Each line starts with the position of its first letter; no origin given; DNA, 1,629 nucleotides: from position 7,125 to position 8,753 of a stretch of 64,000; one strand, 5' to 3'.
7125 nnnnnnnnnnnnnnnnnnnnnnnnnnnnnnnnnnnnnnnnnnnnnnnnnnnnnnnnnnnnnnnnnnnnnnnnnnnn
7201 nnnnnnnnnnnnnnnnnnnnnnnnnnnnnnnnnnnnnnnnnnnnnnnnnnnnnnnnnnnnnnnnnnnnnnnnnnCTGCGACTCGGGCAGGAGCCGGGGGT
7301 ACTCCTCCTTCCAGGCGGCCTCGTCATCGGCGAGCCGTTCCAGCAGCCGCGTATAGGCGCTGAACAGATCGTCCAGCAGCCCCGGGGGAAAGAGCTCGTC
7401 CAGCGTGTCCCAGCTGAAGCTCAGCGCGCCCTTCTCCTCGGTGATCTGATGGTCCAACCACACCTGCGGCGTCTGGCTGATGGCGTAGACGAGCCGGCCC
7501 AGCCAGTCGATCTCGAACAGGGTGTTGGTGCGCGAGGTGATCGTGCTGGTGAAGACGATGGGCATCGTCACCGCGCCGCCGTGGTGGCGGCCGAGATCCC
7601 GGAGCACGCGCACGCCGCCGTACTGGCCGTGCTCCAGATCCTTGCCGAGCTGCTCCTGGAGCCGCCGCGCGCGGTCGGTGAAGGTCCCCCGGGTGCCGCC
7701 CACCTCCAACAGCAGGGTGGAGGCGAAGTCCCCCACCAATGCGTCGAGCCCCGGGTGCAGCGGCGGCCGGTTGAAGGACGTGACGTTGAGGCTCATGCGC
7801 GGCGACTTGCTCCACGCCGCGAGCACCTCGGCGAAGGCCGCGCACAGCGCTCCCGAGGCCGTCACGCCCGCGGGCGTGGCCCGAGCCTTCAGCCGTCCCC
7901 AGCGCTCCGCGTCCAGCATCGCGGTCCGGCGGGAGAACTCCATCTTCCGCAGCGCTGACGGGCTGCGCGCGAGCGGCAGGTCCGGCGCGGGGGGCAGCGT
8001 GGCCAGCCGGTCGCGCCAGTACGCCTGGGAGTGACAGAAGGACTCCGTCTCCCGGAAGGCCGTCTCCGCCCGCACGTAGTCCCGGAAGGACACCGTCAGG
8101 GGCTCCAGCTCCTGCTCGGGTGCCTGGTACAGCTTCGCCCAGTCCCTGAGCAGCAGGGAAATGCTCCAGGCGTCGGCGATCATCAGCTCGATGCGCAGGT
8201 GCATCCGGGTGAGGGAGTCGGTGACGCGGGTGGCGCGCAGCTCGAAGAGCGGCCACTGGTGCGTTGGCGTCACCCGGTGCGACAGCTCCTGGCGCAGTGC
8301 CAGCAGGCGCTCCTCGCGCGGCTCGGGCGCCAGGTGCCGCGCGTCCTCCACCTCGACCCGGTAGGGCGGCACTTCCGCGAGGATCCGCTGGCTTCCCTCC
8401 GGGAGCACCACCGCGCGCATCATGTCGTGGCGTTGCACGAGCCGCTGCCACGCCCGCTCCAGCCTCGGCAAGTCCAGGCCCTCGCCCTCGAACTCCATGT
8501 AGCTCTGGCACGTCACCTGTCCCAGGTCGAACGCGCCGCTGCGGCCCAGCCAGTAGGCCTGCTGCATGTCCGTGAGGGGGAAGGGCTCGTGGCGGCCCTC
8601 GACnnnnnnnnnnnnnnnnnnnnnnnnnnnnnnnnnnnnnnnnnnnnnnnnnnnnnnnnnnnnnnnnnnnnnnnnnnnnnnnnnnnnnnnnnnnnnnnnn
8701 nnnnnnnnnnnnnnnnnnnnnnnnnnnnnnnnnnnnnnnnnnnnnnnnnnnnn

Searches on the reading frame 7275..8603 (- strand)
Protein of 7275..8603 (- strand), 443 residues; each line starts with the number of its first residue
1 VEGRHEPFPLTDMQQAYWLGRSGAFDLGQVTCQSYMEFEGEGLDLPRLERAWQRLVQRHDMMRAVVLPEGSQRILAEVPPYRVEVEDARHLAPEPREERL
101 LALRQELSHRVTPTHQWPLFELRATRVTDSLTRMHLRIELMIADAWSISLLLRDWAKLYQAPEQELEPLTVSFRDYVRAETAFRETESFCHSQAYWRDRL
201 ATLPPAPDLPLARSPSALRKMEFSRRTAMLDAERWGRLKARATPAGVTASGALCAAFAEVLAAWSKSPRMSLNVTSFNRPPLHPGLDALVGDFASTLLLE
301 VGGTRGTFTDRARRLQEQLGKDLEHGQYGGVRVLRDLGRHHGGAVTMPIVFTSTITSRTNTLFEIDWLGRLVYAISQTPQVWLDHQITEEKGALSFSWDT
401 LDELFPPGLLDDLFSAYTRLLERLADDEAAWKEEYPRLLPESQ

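Call 89: search_solved_structures(query=window:7275-8603:-, max_evalue=1e-10, show_alignments=4)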
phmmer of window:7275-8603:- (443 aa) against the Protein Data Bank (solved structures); distinct sequences matched with E-value up to 1e-10: 16.
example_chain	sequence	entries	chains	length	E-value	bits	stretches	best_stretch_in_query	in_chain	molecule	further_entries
5t7z_A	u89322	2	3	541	4.7e-105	355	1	4-433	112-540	EpoB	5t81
7jtj_A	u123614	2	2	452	2.6e-93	316.3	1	2-432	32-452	Irp2 protein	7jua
5t3e_A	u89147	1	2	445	1.9e-91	310.2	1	5-426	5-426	Bacillamide synthetase heterocyclization domain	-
7ly7_A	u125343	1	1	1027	1.5e-90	307.2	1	5-426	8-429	BmdB, Bacillamide NRPS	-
7ly4_E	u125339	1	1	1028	1.5e-90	307.2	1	5-426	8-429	BmdB, bacillamide NRPS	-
7ry6_A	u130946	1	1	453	2.8e-85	289.8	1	6-439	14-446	HMWP2 nonribosomal peptide synthetase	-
6lta_A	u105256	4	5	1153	2.4e-78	267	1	6-429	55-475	Nonribosomal peptide synthetase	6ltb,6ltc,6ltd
7emy_A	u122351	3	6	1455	1.5e-68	234.7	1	3-435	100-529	Dihydroaeruginoic acid synthetase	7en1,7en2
9lcq_A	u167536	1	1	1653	3.1e-21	78.8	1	7-318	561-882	PvdL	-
9up2_A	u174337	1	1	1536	5e-21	78.1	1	7-318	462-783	PvdL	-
9lcp_A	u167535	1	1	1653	6.3e-21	77.8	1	7-318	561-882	PvdL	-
9lco_A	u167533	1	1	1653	6.3e-21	77.8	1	7-318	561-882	PvdL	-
8xjz_C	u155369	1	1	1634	8.8e-13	50.9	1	8-260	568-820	Peptide synthetase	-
2jgp_A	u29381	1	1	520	1.6e-12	50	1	32-318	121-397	TYROCIDINE SYNTHETASE 3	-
8hlk_A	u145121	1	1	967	2.6e-12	49.4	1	8-304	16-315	Microcystin synthetase B (Fragment)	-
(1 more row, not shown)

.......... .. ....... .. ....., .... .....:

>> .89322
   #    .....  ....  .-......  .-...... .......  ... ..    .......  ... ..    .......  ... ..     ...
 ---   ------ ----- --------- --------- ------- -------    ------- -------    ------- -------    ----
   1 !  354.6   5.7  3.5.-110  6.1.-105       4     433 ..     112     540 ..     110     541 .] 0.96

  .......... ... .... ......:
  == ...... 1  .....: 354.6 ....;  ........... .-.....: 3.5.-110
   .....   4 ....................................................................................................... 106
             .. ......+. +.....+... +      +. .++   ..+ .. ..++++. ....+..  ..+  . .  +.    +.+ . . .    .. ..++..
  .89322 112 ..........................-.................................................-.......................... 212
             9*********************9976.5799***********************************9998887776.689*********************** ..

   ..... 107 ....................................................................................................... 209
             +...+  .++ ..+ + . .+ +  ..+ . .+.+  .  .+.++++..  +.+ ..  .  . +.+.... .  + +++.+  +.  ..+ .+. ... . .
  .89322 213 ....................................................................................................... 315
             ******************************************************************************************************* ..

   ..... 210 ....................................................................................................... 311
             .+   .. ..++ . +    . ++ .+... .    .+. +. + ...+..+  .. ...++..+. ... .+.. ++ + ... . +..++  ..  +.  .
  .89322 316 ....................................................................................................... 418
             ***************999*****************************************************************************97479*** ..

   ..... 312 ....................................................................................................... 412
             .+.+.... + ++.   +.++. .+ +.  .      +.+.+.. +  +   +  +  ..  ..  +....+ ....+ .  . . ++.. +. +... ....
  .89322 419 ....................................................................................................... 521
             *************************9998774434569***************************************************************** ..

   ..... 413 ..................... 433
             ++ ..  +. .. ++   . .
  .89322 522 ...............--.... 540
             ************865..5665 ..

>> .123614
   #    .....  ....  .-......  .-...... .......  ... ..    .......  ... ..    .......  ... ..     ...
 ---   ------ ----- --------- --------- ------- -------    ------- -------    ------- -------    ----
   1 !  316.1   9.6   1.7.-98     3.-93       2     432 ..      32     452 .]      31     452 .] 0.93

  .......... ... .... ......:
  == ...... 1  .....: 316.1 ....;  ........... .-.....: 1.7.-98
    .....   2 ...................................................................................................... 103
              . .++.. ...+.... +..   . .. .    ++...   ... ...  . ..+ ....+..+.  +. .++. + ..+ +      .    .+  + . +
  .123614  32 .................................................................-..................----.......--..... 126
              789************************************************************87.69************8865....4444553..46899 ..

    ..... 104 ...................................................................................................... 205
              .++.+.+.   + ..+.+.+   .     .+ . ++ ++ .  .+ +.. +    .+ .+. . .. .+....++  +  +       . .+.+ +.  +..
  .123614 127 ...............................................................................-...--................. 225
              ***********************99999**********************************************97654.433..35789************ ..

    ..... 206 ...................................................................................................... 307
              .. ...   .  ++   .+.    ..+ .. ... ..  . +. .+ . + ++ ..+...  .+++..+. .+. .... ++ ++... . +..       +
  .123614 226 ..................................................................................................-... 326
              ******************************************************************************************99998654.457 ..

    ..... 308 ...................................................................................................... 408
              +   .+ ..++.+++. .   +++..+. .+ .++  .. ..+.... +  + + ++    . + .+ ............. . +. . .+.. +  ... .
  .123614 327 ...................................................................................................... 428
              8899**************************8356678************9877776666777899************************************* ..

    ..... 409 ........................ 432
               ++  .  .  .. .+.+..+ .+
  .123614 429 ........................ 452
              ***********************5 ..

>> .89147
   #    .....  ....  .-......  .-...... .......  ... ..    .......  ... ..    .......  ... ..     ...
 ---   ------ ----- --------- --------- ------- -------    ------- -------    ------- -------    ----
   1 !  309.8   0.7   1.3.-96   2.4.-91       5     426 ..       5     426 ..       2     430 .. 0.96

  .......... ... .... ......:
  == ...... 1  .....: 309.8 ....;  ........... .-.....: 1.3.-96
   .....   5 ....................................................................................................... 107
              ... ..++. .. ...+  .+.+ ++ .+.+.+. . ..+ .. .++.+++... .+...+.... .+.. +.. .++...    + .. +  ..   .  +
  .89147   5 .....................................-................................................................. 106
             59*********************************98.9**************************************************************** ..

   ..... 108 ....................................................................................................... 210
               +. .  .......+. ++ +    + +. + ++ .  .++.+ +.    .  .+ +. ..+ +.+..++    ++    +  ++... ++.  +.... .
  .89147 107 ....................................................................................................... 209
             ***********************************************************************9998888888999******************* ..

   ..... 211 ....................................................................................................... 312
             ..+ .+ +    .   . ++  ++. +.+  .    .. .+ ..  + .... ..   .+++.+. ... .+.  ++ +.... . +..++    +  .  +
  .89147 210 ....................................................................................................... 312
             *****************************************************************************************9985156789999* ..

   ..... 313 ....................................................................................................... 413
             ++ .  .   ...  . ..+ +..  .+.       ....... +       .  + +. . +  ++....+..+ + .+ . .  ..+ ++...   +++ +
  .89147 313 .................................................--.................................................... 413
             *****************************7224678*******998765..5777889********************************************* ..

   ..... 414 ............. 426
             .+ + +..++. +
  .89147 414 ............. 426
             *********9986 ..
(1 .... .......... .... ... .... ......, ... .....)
